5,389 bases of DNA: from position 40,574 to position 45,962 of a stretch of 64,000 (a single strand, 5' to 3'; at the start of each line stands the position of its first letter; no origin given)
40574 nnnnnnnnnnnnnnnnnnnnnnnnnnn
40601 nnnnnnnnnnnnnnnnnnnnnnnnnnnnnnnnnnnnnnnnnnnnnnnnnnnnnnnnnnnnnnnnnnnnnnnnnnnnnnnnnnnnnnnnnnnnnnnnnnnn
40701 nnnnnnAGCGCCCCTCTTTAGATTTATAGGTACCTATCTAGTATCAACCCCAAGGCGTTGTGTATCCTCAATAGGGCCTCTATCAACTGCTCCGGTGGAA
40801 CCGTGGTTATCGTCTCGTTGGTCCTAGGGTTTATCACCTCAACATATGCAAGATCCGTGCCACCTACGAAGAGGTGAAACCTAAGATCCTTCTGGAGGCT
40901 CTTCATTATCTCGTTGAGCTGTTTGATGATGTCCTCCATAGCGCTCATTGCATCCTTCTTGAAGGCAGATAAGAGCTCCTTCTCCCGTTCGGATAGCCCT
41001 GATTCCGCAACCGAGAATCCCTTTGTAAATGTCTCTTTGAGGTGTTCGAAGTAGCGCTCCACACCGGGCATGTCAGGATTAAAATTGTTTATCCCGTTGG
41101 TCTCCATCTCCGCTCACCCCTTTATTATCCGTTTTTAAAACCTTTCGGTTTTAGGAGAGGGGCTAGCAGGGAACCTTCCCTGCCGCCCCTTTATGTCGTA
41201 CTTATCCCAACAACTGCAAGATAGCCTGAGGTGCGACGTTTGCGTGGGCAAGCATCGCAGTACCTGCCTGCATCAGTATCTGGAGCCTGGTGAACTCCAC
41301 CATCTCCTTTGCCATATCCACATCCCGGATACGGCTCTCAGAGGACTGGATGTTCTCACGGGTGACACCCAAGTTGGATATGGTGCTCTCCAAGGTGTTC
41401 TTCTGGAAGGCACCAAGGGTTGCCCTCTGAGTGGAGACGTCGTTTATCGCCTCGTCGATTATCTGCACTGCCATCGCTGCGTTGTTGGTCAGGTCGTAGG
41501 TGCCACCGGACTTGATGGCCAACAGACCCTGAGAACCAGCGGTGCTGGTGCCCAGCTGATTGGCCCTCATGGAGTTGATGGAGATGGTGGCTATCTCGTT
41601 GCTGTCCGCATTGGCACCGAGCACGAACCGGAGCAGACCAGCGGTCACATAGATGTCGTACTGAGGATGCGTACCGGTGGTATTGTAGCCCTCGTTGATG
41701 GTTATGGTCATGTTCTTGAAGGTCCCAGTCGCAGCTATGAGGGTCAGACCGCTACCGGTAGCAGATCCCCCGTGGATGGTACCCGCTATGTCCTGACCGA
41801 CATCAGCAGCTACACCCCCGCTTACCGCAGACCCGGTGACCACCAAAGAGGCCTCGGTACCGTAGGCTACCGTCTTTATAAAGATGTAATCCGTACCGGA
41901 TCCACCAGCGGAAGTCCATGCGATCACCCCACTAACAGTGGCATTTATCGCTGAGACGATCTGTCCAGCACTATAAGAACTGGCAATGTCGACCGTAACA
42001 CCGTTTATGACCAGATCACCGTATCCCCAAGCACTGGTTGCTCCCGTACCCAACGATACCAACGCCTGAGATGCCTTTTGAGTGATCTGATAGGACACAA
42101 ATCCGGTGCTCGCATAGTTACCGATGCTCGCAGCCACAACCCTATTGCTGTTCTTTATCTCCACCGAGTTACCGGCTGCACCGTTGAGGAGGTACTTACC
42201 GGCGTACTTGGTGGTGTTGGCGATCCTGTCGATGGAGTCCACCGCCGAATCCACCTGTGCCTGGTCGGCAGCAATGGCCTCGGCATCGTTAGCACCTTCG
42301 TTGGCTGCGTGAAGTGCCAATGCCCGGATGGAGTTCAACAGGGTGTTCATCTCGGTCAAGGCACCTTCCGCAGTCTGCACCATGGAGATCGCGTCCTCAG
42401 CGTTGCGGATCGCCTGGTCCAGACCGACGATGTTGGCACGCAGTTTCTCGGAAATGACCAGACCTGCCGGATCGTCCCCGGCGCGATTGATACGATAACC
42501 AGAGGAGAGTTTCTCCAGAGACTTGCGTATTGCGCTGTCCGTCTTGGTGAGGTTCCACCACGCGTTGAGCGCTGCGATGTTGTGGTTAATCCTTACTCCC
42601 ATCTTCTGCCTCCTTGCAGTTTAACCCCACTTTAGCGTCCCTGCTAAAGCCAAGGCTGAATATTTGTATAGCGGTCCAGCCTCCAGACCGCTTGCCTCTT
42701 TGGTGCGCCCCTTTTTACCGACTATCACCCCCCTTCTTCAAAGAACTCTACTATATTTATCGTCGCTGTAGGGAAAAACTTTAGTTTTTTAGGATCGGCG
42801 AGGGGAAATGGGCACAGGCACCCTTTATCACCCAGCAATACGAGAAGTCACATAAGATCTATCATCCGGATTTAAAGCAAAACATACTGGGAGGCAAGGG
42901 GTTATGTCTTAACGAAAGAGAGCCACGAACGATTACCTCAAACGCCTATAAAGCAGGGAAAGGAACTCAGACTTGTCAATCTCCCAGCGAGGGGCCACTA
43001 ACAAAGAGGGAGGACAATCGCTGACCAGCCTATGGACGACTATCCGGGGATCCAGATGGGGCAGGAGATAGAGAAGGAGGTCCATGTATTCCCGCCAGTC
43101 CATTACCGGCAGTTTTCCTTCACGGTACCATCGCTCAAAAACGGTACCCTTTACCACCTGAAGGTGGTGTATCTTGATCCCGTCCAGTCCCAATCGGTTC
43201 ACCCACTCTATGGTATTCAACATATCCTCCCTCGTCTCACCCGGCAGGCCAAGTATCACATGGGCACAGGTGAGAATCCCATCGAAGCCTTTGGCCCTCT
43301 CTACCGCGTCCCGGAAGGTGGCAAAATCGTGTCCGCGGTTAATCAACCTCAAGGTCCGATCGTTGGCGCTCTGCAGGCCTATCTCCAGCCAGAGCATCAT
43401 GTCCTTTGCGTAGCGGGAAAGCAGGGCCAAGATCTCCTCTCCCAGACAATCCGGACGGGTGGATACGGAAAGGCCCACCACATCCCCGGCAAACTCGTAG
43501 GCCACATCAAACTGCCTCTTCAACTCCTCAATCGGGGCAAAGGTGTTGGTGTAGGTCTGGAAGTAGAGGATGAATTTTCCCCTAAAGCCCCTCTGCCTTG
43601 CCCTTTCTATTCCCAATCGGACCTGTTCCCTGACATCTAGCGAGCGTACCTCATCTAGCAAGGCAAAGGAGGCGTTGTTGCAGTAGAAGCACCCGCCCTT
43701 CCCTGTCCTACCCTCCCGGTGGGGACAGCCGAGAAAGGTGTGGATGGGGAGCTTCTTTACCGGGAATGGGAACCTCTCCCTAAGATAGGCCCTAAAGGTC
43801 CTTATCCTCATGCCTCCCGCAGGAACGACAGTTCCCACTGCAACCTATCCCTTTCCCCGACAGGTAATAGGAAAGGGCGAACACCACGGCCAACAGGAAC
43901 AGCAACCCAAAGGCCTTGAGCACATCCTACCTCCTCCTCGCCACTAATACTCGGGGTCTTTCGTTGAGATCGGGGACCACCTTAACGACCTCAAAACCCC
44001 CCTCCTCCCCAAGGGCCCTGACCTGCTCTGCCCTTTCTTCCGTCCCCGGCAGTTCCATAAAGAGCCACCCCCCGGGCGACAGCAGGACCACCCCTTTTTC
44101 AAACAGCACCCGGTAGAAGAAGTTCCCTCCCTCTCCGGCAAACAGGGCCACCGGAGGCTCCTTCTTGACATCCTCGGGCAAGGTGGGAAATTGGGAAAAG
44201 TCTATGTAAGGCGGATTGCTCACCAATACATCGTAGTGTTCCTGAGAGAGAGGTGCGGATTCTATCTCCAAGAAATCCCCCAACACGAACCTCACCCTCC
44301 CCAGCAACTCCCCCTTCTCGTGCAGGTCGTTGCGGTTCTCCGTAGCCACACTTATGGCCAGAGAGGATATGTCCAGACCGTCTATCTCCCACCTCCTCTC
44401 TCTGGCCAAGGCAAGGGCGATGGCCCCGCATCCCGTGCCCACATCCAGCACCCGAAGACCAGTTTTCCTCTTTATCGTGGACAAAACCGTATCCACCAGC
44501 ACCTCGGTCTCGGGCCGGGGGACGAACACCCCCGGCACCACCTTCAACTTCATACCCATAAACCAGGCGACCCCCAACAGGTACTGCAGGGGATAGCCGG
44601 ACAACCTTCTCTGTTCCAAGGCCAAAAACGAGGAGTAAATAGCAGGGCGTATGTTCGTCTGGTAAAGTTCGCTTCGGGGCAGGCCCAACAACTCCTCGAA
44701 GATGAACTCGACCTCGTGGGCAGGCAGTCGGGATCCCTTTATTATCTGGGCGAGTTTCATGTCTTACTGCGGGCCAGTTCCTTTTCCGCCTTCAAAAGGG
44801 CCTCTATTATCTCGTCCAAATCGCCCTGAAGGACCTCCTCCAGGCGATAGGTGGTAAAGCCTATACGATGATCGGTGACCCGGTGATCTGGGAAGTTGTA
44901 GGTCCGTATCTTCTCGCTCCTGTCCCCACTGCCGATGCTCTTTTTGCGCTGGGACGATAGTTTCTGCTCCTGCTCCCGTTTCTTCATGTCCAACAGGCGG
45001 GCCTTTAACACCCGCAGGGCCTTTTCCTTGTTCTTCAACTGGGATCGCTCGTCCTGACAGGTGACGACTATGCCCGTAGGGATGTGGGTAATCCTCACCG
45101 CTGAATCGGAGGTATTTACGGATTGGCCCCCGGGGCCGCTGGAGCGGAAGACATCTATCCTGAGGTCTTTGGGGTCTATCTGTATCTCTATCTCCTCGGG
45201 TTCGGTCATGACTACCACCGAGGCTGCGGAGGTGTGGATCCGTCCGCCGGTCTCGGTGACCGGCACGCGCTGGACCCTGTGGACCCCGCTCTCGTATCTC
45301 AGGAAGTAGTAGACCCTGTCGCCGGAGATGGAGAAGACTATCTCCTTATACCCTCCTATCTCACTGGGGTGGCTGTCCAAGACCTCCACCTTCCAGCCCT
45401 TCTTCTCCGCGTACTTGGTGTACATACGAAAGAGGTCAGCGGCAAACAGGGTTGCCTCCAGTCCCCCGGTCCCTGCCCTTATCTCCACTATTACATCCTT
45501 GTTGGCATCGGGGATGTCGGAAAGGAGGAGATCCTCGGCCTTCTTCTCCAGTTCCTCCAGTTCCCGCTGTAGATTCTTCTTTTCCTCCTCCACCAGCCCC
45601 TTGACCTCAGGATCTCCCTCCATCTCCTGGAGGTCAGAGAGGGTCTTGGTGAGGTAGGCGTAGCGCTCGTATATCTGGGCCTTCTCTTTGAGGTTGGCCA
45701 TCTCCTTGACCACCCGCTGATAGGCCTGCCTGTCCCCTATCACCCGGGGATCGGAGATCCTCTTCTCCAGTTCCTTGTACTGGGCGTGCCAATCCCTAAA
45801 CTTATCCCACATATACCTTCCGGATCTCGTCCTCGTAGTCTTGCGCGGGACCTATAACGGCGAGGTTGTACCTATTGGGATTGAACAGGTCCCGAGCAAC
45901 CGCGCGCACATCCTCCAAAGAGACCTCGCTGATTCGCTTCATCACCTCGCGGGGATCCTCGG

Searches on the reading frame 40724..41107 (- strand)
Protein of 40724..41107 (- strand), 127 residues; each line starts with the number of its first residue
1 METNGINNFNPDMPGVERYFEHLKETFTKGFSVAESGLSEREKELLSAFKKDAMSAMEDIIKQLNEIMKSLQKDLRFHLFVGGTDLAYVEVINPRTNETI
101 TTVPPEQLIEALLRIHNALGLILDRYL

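Call 6: search_protein_families(library=pfam, proteins=[window:40724-41107:-], max_evalue=0.01)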
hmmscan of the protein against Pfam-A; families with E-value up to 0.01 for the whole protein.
window:40724-41107:- (127 aa): 1 family
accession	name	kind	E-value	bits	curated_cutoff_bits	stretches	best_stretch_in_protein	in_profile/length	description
PF03646.20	FlaG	-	5.1e-12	46.3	23.8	1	50-124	27-100/101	FlaG protein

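Call 7: search_protein_families(library=ncbifam, proteins=[window:40724-41107:-], max_evalue=0.01)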
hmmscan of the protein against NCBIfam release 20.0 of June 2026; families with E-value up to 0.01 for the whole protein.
window:40724-41107:- (127 aa): 3 families
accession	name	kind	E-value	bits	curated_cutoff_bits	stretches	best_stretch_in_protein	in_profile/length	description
NF005834.1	PRK07738.1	equivalog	2.2e-11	44.2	107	1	50-125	41-115/117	flagellar protein FlaG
NF006281.0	PRK08452.1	equivalog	9e-09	35.7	117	1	40-125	38-122/124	flagella length regulator FlaG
NF006465.1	PRK08868.1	equivalog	0.0052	17.2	154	1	49-115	61-128/134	flagellar protein FlaG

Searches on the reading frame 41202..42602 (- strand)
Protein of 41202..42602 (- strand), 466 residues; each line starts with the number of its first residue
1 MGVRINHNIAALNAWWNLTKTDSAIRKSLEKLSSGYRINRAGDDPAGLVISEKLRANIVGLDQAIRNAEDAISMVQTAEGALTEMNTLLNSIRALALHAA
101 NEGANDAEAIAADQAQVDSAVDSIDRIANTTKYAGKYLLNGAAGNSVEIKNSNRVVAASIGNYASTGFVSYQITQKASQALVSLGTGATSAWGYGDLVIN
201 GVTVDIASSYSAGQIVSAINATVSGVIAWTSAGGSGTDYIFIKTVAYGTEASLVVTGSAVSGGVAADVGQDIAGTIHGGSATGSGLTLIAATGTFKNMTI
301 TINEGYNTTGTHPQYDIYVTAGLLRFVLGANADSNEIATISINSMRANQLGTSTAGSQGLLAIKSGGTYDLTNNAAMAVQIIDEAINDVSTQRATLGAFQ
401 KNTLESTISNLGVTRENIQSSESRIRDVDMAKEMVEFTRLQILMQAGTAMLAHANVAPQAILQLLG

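Call 6: search_protein_families(library=pfam, proteins=[window:41202-42602:-], max_evalue=0.01)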
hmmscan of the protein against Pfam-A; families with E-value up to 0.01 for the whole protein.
window:41202-42602:- (466 aa): 2 families
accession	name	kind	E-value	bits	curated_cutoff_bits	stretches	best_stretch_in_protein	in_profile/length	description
PF00669.25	Flagellin_N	-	5.3e-38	130.7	26.6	1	5-142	1-137/139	Bacterial flagellin N-terminal helical region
PF00700.27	Flagellin_C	-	2.6e-27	95.4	23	1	379-465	1-86/86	Bacterial flagellin C-terminal helical region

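Call 7: search_protein_families(library=ncbifam, proteins=[window:41202-42602:-], max_evalue=0.01)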
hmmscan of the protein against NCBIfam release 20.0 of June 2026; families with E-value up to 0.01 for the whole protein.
window:41202-42602:- (466 aa): 27 families (the best 25 are shown)
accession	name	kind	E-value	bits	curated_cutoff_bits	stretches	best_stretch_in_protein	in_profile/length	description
NF009446.0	PRK12804.1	subfamily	2.1e-77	260.6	352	2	3-189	1-185/301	flagellin Hag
NF009448.0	PRK12806.1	equivalog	1.5e-61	208.6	531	1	4-466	4-474/475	flagellin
NF009444.0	PRK12802.1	equivalog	2.2e-60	204.6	332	2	2-175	2-179/282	flagellin domain-containing protein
NF006466.0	PRK08869.1-1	subfamily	4.9e-60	204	426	2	1-148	1-148/377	flagellin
NF006468.0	PRK08869.1-3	subfamily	4.9e-58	197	436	2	1-146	1-145/378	polar flagellin E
NF006467.0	PRK08869.1-2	subfamily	1.6e-55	188.9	443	2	4-300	4-316/400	flagellin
NF005294.0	PRK06819.1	subfamily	1.9e-55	188.9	387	1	5-465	5-375/376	FliC/FljB family flagellin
NF006469.0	PRK08869.1-4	equivalog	4.3e-55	187.6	627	2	1-147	1-146/377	flagellin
NF010115.0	PRK13588.1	subfamily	6.9e-50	170.5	503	2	1-166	1-167/514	flagellin B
NF005953.0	PRK08026.1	subfamily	1.2e-48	167.1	619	2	5-139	5-138/548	FliC/FljB family flagellin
NF006264.0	PRK08411.1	subfamily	5e-47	160.9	729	2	1-165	1-166/572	flagellin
NF009449.0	PRK12807.1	subfamily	1.3e-44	152.9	347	2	3-227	1-212/287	flagellin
NF009234.0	PRK12584.1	equivalog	2.3e-44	152.4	752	2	1-166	1-167/510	flagellin A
NF038071.1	lat_flg_LafA_2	exception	4.1e-43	147.8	365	2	1-144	1-143/284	lateral flagellin LafA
NF009445.0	PRK12803.1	equivalog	4.7e-42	144.4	450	2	5-150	3-148/335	flagellin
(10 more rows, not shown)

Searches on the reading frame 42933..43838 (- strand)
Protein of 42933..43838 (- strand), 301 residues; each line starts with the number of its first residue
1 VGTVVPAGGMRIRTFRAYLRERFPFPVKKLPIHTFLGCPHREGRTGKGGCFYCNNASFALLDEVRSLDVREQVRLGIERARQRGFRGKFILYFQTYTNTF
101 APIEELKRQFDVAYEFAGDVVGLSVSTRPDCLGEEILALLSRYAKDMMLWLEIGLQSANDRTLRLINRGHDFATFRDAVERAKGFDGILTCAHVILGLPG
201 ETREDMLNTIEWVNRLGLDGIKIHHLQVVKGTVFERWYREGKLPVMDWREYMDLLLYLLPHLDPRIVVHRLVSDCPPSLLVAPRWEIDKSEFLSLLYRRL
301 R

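Call 10: search_protein_families(library=pfam, proteins=[window:42933-43838:-], max_evalue=0.001)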
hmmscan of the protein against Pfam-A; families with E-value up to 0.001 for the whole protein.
window:42933-43838:- (301 aa): 2 families
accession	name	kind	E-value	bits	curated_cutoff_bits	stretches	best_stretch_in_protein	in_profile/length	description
PF16199.10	Radical_SAM_C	-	1e-24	86.9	31.9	1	219-300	2-83/85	Radical_SAM C-terminal domain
PF04055.27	Radical_SAM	-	4.2e-19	69.8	29.5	1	37-213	6-166/166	Radical SAM superfamily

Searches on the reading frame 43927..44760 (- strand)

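Call 10: search_protein_families(library=pfam, proteins=[window:43927-44760:-], max_evalue=0.001)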
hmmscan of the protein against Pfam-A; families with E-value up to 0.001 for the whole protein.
window:43927-44760:- (277 aa): 9 families
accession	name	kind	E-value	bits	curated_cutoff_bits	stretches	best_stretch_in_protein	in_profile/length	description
PF13847.12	Methyltransf_31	-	7.6e-12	45.6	27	1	100-182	3-81/145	Methyltransferase domain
PF05175.20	MTS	-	2.1e-10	40.9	23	1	85-186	16-109/170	Methyltransferase small domain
PF13649.12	Methyltransf_25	-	1.2e-08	36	27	1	104-182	1-71/97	Methyltransferase domain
PF17827.6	PrmC_N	-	1.6e-08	35.4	23.4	1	10-63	15-71/71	PrmC N-terminal domain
PF06325.19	PrmA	-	7.7e-07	29.3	22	1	98-182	159-233/296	Ribosomal protein L11 methyltransferase (PrmA)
PF13489.12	Methyltransf_23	-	1.4e-06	28.6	27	1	97-181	19-87/164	Methyltransferase domain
PF08241.18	Methyltransf_11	-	1.2e-05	26.3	21.2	1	105-182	1-67/95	Methyltransferase domain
PF08242.18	Methyltransf_12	-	3.9e-05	24.7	30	1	105-181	1-71/98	Methyltransferase domain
PF03602.21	Cons_hypoth95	-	0.00037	20.7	24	1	69-188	10-126/182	Conserved hypothetical protein 95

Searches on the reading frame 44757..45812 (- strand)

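Call 10: search_protein_families(library=pfam, proteins=[window:44757-45812:-], max_evalue=0.001)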
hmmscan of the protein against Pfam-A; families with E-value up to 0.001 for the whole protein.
window:44757-45812:- (351 aa): 2 families
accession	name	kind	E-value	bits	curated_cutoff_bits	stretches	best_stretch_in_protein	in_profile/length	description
PF03462.23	PCRF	-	1.8e-68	230.6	24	1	10-199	3-194/194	PCRF domain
PF00472.26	RF-1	-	6.4e-46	155.5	35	1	206-316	1-116/116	RF-1 domain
